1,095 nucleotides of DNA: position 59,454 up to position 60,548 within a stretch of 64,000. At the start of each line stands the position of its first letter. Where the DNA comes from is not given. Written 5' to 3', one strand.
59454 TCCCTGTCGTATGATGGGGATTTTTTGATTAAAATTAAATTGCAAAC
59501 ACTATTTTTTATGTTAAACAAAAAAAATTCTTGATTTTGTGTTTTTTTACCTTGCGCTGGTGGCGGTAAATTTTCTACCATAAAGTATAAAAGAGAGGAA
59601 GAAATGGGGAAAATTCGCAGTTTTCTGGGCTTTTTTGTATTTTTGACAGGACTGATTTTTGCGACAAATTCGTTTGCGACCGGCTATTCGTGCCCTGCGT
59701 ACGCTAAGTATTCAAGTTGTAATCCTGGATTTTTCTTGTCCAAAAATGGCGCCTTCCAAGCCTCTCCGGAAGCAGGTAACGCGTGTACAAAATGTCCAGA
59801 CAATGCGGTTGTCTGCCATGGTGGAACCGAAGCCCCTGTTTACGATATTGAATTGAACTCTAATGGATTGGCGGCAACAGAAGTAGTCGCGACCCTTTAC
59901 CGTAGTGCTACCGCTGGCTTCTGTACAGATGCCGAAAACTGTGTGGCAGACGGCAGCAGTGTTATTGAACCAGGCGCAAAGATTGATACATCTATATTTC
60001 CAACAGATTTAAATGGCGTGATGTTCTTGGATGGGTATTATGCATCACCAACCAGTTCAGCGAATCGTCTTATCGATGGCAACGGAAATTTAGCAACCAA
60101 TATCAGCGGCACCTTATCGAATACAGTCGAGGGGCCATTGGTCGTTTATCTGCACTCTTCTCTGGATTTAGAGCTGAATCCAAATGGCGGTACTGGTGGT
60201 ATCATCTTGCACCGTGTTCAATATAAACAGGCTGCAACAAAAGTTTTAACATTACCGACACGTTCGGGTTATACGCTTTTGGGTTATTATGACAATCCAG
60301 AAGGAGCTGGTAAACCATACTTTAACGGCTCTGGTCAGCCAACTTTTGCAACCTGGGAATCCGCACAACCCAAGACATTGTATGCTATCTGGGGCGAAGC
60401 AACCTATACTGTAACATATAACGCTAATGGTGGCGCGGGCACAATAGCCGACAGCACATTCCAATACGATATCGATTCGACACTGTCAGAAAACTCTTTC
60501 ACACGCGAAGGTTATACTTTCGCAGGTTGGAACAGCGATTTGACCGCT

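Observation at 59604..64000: Giant surface protein missed by the ORF track: at least 13 InlB-B/Flg_new repeats framed by Cys-rich modules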

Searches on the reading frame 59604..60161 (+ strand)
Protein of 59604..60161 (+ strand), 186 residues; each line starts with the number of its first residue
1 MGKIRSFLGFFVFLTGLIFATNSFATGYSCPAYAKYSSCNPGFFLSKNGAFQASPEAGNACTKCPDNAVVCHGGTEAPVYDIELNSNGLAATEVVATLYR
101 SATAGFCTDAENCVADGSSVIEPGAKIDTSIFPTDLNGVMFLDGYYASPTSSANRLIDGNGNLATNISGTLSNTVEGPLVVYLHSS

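Call 48: find_homologous_proteins(query=window:59604-60161:+, max_evalue=0.001)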
Query seq(186 aa): 62 candidates shared short words with the query, none scored E <= 0.001.

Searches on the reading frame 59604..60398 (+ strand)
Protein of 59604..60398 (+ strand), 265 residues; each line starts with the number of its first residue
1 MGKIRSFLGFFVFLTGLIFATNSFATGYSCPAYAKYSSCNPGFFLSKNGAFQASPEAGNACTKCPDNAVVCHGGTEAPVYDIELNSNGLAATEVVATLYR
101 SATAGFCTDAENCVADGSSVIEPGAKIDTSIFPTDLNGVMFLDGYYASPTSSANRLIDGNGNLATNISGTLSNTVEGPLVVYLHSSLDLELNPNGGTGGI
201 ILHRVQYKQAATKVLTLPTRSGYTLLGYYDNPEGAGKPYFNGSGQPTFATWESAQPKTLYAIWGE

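Call 13: search_protein_families(library=pfam, proteins=[window:59604-60398:+], max_evalue=10)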
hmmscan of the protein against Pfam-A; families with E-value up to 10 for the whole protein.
seq(265 aa): 2 families
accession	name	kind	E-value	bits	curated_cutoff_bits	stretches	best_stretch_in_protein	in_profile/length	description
PF09479.16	Flg_new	-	8.7e-05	23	27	1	192-243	6-53/65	Listeria-Bacteroides repeat domain (List_Bact_rpt)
PF23091.2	TNFR_ELAPOR1_6th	-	3.6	8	33.2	1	39-67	2-35/41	ELAPOR1-like, TNF receptor-like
